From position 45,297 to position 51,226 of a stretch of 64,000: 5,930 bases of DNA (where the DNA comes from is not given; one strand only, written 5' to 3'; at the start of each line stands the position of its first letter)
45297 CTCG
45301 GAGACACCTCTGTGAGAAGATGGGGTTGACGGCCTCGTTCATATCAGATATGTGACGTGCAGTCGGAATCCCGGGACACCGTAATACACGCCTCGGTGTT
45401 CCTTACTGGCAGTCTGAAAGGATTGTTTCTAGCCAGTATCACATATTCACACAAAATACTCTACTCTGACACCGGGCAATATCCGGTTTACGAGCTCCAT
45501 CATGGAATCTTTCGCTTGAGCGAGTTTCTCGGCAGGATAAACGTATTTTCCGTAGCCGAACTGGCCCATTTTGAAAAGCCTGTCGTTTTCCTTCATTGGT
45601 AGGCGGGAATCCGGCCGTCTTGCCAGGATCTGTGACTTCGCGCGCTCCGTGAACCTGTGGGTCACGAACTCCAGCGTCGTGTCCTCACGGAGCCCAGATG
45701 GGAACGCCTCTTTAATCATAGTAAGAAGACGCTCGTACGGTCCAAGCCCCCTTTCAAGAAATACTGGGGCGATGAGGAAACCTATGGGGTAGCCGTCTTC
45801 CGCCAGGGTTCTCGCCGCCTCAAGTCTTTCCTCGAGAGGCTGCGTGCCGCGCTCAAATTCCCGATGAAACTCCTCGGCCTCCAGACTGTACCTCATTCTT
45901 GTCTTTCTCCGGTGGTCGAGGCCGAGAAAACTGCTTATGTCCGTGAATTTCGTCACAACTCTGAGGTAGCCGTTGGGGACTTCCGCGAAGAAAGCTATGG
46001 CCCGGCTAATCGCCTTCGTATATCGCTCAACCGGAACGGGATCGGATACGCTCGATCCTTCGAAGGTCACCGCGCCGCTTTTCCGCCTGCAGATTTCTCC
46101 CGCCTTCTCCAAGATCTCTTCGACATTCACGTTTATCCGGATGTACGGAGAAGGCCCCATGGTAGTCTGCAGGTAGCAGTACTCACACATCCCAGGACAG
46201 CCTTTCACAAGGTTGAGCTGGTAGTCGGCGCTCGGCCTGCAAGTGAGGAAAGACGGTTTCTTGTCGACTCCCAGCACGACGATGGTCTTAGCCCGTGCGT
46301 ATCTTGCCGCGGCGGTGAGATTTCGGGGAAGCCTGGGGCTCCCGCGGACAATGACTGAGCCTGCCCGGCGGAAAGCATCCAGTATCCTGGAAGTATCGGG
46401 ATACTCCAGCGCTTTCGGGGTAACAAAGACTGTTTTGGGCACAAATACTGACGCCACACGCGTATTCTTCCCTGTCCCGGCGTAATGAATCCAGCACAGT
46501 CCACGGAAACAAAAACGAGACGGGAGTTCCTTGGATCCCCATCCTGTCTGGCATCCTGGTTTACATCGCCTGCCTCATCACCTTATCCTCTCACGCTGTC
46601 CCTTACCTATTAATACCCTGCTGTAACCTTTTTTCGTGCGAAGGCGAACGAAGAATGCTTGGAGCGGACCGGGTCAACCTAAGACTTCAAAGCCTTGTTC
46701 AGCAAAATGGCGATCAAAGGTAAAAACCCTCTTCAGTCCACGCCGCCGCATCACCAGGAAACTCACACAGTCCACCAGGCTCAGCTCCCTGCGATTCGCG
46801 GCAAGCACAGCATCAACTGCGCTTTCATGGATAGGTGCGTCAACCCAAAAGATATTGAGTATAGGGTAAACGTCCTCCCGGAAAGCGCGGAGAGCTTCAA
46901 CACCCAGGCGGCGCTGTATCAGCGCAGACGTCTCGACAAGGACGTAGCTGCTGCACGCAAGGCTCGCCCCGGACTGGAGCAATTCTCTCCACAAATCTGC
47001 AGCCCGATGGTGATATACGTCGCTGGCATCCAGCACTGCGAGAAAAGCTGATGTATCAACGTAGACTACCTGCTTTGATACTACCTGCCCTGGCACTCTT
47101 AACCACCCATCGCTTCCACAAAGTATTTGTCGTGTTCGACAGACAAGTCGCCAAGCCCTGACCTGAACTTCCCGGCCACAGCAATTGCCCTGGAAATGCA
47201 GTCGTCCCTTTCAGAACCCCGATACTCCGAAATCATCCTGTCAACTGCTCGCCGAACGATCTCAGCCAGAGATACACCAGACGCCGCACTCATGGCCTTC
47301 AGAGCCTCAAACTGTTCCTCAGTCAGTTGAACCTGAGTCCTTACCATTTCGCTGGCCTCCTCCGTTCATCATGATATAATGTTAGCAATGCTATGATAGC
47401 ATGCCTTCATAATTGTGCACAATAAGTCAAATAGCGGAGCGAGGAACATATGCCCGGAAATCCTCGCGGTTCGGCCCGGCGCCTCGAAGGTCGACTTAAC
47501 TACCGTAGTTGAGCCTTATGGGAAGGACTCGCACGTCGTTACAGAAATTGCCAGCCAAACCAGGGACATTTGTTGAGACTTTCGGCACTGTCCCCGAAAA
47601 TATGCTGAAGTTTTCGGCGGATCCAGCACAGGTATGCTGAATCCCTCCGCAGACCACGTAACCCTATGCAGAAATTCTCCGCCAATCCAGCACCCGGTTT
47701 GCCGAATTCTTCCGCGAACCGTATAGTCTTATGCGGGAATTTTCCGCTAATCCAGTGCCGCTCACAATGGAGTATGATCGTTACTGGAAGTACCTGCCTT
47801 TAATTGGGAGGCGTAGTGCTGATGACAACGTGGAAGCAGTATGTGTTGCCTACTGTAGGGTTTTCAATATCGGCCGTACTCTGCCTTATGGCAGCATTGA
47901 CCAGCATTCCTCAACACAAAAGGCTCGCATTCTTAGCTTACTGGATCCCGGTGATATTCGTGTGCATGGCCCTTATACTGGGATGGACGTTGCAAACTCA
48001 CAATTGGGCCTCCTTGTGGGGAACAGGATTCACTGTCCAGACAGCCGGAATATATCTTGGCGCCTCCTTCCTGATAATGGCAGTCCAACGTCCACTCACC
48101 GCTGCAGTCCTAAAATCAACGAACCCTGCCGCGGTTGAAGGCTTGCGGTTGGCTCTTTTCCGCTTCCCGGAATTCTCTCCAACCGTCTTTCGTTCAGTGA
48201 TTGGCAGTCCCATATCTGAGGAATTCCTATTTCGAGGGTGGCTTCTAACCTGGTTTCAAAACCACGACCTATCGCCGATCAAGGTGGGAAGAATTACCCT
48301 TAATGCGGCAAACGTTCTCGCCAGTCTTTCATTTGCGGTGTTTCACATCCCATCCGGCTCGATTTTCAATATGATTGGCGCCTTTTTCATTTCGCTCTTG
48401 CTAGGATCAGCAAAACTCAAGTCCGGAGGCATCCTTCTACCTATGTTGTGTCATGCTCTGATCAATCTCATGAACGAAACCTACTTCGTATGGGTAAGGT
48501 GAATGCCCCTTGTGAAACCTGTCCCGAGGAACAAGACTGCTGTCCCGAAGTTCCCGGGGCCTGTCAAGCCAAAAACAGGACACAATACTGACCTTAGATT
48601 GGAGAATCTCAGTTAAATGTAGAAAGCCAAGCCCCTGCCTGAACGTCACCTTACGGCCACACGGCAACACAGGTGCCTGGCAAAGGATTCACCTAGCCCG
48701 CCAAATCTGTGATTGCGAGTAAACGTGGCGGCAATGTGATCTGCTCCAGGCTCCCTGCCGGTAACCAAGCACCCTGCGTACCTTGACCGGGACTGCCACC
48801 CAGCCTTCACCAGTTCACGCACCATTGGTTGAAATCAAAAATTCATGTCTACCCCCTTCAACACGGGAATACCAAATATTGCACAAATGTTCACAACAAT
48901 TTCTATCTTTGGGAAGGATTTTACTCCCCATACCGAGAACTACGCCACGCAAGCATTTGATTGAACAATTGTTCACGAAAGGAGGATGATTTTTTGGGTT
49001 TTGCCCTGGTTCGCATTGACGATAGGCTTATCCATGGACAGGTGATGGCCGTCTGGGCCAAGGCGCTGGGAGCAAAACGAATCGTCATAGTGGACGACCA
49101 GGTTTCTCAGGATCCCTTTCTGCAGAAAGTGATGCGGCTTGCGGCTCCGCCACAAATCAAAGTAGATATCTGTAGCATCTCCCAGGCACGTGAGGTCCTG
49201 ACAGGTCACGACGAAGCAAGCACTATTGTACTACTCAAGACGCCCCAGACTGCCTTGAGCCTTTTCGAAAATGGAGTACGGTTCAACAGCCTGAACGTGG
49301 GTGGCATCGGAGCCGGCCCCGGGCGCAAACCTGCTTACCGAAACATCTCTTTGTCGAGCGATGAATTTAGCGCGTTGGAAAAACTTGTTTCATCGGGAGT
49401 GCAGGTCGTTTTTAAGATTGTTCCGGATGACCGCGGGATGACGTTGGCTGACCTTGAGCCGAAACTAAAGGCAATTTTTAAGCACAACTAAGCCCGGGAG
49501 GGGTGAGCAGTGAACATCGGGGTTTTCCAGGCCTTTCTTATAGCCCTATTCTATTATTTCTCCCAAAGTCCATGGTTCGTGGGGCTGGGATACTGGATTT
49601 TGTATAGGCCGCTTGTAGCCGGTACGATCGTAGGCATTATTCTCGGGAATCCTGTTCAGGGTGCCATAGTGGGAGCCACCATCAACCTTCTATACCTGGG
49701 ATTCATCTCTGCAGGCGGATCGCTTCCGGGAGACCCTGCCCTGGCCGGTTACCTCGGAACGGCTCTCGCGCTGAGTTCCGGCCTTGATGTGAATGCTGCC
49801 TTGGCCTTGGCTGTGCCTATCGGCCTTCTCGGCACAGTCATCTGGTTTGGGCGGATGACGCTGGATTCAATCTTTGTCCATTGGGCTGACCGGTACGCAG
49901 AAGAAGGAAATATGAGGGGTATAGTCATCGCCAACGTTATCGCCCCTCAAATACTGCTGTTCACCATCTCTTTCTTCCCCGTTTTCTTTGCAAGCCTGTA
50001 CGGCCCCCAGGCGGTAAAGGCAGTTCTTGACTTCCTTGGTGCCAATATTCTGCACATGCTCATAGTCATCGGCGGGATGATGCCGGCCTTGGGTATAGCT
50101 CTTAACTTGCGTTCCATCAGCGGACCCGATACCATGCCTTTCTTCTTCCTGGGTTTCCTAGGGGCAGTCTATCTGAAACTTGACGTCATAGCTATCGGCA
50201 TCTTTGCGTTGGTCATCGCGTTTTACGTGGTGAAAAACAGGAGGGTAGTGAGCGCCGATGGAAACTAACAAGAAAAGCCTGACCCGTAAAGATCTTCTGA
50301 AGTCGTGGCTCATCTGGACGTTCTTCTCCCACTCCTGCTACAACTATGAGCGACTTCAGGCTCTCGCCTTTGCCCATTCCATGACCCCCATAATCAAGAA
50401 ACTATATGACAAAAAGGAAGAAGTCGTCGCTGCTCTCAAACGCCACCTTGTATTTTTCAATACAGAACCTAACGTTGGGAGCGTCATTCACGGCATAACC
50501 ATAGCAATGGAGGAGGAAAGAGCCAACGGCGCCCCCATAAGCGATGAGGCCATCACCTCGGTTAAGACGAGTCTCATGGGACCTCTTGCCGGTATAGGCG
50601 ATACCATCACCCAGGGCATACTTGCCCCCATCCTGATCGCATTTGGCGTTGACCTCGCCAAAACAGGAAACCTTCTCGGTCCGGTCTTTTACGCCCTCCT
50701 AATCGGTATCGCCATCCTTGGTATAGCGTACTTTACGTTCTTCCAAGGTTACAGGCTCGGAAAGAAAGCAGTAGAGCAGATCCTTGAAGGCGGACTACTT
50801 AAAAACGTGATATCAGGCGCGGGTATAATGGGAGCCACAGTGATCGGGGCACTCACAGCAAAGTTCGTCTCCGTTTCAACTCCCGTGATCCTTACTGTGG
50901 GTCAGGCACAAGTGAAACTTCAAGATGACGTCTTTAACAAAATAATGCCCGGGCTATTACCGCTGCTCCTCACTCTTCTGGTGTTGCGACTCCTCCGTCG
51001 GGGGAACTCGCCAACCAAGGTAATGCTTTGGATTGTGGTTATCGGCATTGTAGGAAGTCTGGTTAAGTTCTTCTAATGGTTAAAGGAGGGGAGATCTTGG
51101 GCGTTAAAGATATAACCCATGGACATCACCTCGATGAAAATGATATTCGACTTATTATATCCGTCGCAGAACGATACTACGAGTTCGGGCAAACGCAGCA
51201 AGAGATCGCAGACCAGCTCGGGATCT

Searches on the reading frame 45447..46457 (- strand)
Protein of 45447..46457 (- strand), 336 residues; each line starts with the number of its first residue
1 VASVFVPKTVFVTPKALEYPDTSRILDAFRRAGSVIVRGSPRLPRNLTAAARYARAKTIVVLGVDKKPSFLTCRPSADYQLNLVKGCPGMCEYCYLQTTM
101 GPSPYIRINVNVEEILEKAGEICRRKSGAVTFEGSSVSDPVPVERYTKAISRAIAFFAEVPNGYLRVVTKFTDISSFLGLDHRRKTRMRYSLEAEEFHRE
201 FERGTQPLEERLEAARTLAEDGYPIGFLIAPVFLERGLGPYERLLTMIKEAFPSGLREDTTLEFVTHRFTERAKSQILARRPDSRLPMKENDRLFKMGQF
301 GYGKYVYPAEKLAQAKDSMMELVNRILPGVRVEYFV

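Call 10: search_protein_families(library=pfam, proteins=[window:45447-46457:-], max_evalue=0.001)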
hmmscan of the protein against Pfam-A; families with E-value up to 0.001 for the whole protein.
window:45447-46457:- (336 aa): 2 families
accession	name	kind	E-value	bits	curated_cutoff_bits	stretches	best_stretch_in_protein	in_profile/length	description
PF20903.3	SPL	-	4.1e-89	299.2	27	1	5-335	1-337/338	Spore photoproduct lyase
PF04055.27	Radical_SAM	-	8.1e-08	33.1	29.5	1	82-229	2-147/166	Radical SAM superfamily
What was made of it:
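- Checked: The only spore-former evidence I checked is a spore photoproduct lyase gene at 45447..46457 (call 10).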

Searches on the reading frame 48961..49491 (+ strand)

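Call 10: search_protein_families(library=pfam, proteins=[window:48961-49491:+], max_evalue=0.001)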
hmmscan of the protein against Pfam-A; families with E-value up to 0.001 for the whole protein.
window:48961-49491:+ (176 aa): 1 family
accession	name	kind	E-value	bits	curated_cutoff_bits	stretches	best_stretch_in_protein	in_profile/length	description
PF03830.20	PTSIIB_sorb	-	1.1e-45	156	27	1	16-158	3-147/148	PTS system sorbose subfamily IIB component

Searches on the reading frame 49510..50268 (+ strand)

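Call 10: search_protein_families(library=pfam, proteins=[window:49510-50268:+], max_evalue=0.001)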
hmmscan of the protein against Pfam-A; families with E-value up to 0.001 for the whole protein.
window:49510-50268:+ (252 aa): 1 family
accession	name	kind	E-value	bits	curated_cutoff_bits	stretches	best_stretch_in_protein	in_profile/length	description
PF03609.19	EII-Sor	-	5.2e-70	235.9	26.3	1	6-239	2-233/233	PTS system sorbose-specific iic component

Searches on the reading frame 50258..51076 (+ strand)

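Call 10: search_protein_families(library=pfam, proteins=[window:50258-51076:+], max_evalue=0.001)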
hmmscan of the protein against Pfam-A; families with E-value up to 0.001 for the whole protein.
window:50258-51076:+ (272 aa): 1 family
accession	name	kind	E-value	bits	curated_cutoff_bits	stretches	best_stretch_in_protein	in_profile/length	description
PF03613.19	EIID-AGA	-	3e-98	328.7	25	1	8-272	2-265/265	PTS system mannose/fructose/sorbose family IID component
